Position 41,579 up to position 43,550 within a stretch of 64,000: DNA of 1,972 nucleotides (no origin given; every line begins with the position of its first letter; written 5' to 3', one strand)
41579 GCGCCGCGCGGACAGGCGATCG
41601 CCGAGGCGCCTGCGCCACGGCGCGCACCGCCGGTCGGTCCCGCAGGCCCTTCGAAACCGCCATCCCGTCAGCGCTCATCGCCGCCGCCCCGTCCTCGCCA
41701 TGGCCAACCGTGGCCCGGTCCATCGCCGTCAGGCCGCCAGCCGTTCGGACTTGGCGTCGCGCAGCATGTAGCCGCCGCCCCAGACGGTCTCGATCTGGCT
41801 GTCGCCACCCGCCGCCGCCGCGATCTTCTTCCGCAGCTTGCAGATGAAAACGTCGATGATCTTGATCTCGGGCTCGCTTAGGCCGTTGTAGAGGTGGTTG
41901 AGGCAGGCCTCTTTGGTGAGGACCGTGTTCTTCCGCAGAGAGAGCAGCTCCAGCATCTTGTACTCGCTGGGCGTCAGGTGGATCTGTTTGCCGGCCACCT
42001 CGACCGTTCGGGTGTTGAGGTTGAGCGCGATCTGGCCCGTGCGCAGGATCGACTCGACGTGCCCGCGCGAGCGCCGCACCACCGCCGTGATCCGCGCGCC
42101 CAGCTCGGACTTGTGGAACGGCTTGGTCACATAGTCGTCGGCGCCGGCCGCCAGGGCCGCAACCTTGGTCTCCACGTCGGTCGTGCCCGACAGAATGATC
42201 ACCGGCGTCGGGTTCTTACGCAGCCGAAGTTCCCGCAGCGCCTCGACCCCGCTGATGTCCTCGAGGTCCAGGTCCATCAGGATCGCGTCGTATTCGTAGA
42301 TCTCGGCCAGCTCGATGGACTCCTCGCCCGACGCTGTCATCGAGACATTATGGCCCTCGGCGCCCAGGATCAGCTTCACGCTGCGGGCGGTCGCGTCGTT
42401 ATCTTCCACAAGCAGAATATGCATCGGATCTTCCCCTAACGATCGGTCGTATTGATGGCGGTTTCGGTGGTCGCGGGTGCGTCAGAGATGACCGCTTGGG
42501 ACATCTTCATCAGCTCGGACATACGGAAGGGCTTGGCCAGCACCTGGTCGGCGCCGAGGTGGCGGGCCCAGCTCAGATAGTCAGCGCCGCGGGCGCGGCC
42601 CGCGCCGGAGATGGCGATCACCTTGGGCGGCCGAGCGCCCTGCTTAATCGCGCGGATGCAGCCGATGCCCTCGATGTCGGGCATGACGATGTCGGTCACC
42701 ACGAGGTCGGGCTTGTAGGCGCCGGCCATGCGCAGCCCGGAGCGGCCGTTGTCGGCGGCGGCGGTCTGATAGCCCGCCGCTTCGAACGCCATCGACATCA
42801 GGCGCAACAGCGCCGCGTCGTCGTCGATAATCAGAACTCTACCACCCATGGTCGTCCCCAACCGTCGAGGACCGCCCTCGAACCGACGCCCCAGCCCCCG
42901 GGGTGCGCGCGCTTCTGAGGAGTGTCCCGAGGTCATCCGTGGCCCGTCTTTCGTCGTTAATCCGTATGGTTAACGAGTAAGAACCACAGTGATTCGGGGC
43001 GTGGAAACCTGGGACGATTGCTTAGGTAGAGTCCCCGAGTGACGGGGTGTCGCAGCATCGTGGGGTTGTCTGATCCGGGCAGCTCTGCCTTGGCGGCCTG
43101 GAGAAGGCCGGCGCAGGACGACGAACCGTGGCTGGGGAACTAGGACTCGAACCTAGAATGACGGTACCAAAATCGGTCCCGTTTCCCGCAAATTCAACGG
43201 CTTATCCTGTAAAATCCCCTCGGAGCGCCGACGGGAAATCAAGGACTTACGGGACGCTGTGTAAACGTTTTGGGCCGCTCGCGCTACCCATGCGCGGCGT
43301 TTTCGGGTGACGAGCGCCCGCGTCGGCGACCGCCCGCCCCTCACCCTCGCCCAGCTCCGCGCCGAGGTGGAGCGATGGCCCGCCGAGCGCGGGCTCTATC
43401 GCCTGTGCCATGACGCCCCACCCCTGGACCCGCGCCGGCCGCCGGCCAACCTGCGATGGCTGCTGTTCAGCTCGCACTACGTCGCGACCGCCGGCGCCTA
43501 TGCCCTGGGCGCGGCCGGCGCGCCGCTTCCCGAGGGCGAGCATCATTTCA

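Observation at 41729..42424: Second, divergent CtrA with conserved recognition helix and AA tail but an altered wing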

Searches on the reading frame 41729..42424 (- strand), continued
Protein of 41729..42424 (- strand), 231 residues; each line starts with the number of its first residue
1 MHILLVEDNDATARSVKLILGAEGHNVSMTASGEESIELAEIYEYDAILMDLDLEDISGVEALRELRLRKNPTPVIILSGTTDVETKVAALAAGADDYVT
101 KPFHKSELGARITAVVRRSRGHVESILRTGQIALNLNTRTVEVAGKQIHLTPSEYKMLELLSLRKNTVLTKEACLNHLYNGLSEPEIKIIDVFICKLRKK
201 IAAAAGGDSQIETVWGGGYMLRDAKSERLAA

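Call 48: find_encoding_contigs(protein=P0118, flank=5000, max_places=2)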
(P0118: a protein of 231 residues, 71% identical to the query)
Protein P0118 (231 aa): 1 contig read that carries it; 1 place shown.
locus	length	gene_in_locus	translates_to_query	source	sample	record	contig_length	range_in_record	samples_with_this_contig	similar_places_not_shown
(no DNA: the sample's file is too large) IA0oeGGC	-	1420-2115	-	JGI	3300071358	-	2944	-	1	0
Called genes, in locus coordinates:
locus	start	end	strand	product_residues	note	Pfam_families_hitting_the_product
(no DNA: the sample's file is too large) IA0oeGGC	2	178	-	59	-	?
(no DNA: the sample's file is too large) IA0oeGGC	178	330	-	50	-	-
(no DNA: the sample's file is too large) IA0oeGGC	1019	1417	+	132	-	PF00072:Response_reg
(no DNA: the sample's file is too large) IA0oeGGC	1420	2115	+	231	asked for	PF00072:Response_reg, PF00486:Trans_reg_C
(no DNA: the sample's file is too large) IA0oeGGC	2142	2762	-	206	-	PF00072:Response_reg, PF13384:HTH_23 (faint), PF08281:Sigma70_r4_2, PF00196:GerE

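Call 55: find_encoding_contigs(protein=P0089, flank=4000, max_places=1)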
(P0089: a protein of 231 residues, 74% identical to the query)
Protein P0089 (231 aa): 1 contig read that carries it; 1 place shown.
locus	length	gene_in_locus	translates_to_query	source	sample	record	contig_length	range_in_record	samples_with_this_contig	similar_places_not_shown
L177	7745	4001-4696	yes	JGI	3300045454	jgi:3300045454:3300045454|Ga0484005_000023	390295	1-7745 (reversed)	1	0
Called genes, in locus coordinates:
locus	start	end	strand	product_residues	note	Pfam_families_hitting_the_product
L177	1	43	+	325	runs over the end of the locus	PF16884:ADH_N_2, PF00107:ADH_zinc_N, PF13602:ADH_zinc_N_2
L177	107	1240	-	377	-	PF04909:Amidohydro_2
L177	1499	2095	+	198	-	PF00440:TetR_N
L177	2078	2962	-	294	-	PF00440:TetR_N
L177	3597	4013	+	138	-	PF00072:Response_reg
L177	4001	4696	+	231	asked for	PF00072:Response_reg, PF00486:Trans_reg_C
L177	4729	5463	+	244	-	PF02518:HATPase_c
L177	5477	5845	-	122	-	PF09966:DUF2200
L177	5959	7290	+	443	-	PF07690:MFS_1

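Call 56: find_encoding_contigs(protein=P0095, flank=4000, max_places=1)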
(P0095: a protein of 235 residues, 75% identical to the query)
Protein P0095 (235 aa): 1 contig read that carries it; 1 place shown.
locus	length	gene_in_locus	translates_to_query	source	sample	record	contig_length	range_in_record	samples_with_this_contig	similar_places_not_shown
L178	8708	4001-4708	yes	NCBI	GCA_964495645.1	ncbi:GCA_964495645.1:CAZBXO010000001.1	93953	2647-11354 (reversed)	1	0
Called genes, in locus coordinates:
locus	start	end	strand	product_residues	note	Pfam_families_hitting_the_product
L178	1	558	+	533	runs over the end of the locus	PF04389:Peptidase_M28, PF01546:Peptidase_M20 (weak)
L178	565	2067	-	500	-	PF07719:TPR_2 (faint), PF13428:TPR_14 (faint), PF13431:TPR_17 (faint), PF13432:TPR_16 (faint), PF14559:TPR_19 (weak), PF13759:2OG-FeII_Oxy_5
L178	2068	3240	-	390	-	PF05118:Asp_Arg_Hydrox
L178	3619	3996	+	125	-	PF00072:Response_reg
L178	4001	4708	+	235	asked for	PF00072:Response_reg, PF00486:Trans_reg_C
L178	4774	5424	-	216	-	-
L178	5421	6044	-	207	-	PF00072:Response_reg, PF08281:Sigma70_r4_2, PF00196:GerE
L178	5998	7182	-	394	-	PF00512:HisKA, PF02518:HATPase_c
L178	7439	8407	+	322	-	PF08240:ADH_N, PF16912:Glu_dehyd_C, PF00107:ADH_zinc_N (weak)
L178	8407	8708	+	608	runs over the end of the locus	PF19291:TREH_N, PF00723:Glyco_hydro_15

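Call 57: find_encoding_contigs(protein=P0081, flank=4000, max_places=1)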
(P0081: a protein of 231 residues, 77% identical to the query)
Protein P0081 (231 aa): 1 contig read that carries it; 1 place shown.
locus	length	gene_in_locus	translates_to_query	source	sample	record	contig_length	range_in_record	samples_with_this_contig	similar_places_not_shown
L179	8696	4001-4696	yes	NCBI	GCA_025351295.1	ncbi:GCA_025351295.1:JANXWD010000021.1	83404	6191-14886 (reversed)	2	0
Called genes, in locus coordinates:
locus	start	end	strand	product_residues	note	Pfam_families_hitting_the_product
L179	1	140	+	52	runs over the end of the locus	PF22613:Transketolase_C_1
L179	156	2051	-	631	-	PF13292:DXP_synthase_N, PF00676:E1_dh (faint), PF02779:Transket_pyr, PF02780:Transketolase_C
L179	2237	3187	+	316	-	PF02401:LYTB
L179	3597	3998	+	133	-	PF00072:Response_reg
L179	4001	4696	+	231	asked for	PF00072:Response_reg, PF00486:Trans_reg_C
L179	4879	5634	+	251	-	PF00512:HisKA, PF02518:HATPase_c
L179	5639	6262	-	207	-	PF00072:Response_reg, PF08281:Sigma70_r4_2 (weak), PF00196:GerE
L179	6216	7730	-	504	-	PF00989:PAS, PF13426:PAS_9 (weak), PF00512:HisKA, PF02518:HATPase_c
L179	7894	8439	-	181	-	PF13302:Acetyltransf_3, PF13420:Acetyltransf_4, PF00583:Acetyltransf_1, PF13508:Acetyltransf_7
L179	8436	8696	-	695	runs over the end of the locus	PF02897:Peptidase_S9_N, PF02129:Peptidase_S15 (weak), PF00326:Peptidase_S9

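Call 58: find_encoding_contigs(protein=P0060, flank=4000, max_places=1)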
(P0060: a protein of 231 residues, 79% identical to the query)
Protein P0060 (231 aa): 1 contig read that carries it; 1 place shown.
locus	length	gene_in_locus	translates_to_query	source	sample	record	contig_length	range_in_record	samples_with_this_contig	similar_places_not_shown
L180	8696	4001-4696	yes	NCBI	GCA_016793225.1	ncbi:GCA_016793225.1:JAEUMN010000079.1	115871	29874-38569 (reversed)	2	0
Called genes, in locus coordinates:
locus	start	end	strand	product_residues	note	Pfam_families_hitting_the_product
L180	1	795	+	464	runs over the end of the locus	PF00135:COesterase, PF20434:BD-FAE, PF07859:Abhydrolase_3, PF00135:COesterase (weak)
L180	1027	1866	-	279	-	PF09234:DUF1963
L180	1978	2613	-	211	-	-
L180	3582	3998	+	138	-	PF00072:Response_reg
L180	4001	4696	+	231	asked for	PF00072:Response_reg, PF00486:Trans_reg_C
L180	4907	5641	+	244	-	PF02518:HATPase_c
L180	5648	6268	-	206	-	PF00072:Response_reg, PF08281:Sigma70_r4_2 (weak), PF00196:GerE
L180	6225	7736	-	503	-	PF00989:PAS, PF13426:PAS_9, PF00512:HisKA, PF02518:HATPase_c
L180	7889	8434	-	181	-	PF13302:Acetyltransf_3, PF13420:Acetyltransf_4, PF00583:Acetyltransf_1, PF13508:Acetyltransf_7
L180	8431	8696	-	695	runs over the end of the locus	PF02897:Peptidase_S9_N, PF02129:Peptidase_S15 (faint), PF00326:Peptidase_S9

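Call 70: search_protein_families(library=ncbifam, proteins=[L017:6001-6693:+, P0004, P0029, P0058, P0106, P0118], max_evalue=1e-60)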
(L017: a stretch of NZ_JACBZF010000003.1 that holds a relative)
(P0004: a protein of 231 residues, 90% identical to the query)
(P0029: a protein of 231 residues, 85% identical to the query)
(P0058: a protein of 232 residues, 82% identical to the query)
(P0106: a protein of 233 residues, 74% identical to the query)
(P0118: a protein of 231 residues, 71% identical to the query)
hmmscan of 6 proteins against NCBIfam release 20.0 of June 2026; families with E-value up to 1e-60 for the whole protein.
L017:6001-6693:+ (231 aa): 1 family
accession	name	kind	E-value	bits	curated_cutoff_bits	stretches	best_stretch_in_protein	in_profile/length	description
NF045991.1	RespRegCtrARhodob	equivalog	3.2e-128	426.1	350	1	1-224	1-224/224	response regulator transcription factor CtrA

P0004 (231 aa): 1 family
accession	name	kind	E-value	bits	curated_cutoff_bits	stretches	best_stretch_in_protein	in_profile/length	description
NF045991.1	RespRegCtrARhodob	equivalog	1.9e-96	322.1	350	1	1-223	1-223/224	response regulator transcription factor CtrA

P0029 (231 aa): 1 family
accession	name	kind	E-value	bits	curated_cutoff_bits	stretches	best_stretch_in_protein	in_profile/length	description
NF045991.1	RespRegCtrARhodob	equivalog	7.2e-96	320.3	350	1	1-223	1-223/224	response regulator transcription factor CtrA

P0058 (232 aa): 1 family
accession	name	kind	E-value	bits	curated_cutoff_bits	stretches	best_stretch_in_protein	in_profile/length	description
NF045991.1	RespRegCtrARhodob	equivalog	6.4e-96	320.4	350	1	1-222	1-223/224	response regulator transcription factor CtrA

P0106 (233 aa): 1 family
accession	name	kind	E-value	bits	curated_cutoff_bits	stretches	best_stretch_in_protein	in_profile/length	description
NF045991.1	RespRegCtrARhodob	equivalog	2.7e-91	305.3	350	1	1-224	1-224/224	response regulator transcription factor CtrA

P0118 (231 aa): 1 family
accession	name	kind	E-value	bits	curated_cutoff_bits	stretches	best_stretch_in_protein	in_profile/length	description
NF045991.1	RespRegCtrARhodob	equivalog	4.8e-101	337.2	350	1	1-223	1-223/224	response regulator transcription factor CtrA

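Call 84: predict_structure(alignment_id=A2)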
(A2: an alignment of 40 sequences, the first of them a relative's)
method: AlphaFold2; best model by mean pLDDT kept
length: 231 residues; sequences in the alignment: 40
mean_pLDDT: 84.1   pTM: 0.59
mean pLDDT of the five models: 84.1, 82.4, 79.9, 77.9, 73.0
residues with pLDDT >= 90: 62; 70-90: 148; 50-70: 17; < 50: 4
segments of 3 or more residues with pLDDT < 50: 229-231
pLDDT, mean of each block of 10 residues (from residue 1): 94 90 91 93 93 90 92 90 76 87 82 84 73 83 88 87 84 79 71 89 80 82 61 46
secondary structure, 60 per line:
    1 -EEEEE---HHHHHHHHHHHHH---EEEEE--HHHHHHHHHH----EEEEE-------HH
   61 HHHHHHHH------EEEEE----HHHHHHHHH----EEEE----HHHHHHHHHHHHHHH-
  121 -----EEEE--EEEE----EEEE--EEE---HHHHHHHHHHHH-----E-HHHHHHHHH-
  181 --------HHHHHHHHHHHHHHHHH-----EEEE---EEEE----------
elements in order: E2-6 H10-22 E26-30 H33-42 E47-51 H59-68 E75-79 H84-92 E97-100 H105-119 E126-129 E132-135 E140-143 E146-148 H152-163 H171-179 H189-205 E211-214 E218-221

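Call 89: fold_search(model_id=the predicted structure, library=pdb)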
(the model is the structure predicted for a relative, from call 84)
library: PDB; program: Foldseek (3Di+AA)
matches with E <= 10: 1796; with E <= 0.001: 720
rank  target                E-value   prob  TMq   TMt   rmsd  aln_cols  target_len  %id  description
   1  1ys6_A                4.4e-21  1.00  0.49  0.50  11.3       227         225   32  Crystal structure of the response regulatory protein PrrA from Mycobacterium Tuberculosis (released 2006-02-07)
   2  1ys6_B                9.3e-21  1.00  0.50  0.51  11.0       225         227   33  Crystal structure of the response regulatory protein PrrA from Mycobacterium Tuberculosis (released 2006-02-07)
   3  1ys7_A                4.3e-20  1.00  0.49  0.51  11.2       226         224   33  Crystal structure of the response regulator protein prrA complexed with Mg2+ (released 2006-02-07)
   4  1ys7_B                2.5e-19  1.00  0.51  0.52  11.1       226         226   32  Crystal structure of the response regulator protein prrA complexed with Mg2+ (released 2006-02-07)
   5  1kgs                  3.7e-19  1.00  0.48  0.51  13.5       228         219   35  Crystal Structure at 1.50 A of an OmpR/PhoB Homolog from Thermotoga maritima (released 2001-12-05)
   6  4kfc_B                4.7e-19  1.00  0.49  0.51  14.4       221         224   30  Crystal structure of a hyperactive mutant of response regulator KdpE complexed to its promoter DNA (released 2014-02-19)
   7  4kny_A                7.2e-19  1.00  0.49  0.51  14.4       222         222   30  Crystal structure of the response regulator KdpE complexed to DNA in an active-like conformation (released 2014-02-19)
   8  7lza                  9.2e-19  1.00  0.50  0.53  14.7       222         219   26  Activated form of VanR from S. coelicolor (released 2021-07-14)
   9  6lgq_D                9.2e-19  1.00  0.50  0.52   8.9       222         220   30  The crystal complex structure of histidine kinase and response regulator (released 2020-12-09)
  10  4s04_A                1.0e-18  1.00  0.52  0.55  14.8       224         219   33  Crystal structure of Klebsiella pneumoniae PmrA in complex with PmrA box DNA (released 2015-11-11)
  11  4kfc_A                1.3e-18  1.00  0.50  0.51  14.4       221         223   30  Crystal structure of a hyperactive mutant of response regulator KdpE complexed to its promoter DNA (released 2014-02-19)
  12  9dvt_S                1.3e-18  1.00  0.49  0.49  17.3       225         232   29  Cryo-EM structure of RpaA bound to PkaiBC DNA and the CTD of the alpha subunit of RNAP from the cyanobacterium Synecho (released 2025-10-15)
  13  9dvt_R                1.8e-18  1.00  0.49  0.48  16.4       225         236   29  Cryo-EM structure of RpaA bound to PkaiBC DNA and the CTD of the alpha subunit of RNAP from the cyanobacterium Synecho (released 2025-10-15)
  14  3r0j_B                2.6e-18  1.00  0.48  0.50  14.8       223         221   28  Structure of PhoP from Mycobacterium tuberculosis (released 2011-07-13)
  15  2gwr                  2.8e-18  1.00  0.48  0.50  11.0       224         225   28  Crystal structure of the response regulator protein mtrA from Mycobacterium Tuberculosis (released 2006-05-23)
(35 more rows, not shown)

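Call 91: search_protein_representatives(protein=window:41729-42424:-)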
Query: 231 residues. Proteins with E-value up to 0.001 (for the whole library): 529798; up to 1e-10: 85998; up to 1e-30: 1688. The best 150 are listed.
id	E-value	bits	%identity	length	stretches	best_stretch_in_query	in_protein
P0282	1.3e-83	296.1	59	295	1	1-228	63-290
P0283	5.0e-83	294.1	58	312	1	1-230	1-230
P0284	8.3e-80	283.6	60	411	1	1-225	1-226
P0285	2.0e-78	279.1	55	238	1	1-226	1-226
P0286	5.8e-78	277.6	56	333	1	1-228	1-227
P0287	7.4e-77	274.0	56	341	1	1-227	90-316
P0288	9.0e-74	263.9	58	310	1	1-205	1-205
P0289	1.0e-73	263.7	58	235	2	109-225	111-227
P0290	2.1e-73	262.7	40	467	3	1-224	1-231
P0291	4.1e-73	261.7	62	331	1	37-228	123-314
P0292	1.0e-72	260.4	53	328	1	1-225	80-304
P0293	7.0e-72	257.7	53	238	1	1-227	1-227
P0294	1.9e-71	256.3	54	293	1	1-219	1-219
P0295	4.1e-69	248.7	53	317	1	1-225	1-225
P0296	5.1e-69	248.3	52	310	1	1-224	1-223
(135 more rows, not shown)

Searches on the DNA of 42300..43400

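Call 51: search_rna_families(source=window, start=42300, end=43400, threshold=evalue, max_evalue=1)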
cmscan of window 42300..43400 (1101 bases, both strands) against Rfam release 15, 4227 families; matches with E-value up to 1: 1.
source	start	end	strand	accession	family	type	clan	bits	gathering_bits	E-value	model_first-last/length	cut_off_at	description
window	42691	42749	-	RF04078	mir-1905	Gene; miRNA;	-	20.3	83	0.51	1-73/73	no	mir-1905 microRNA precursor family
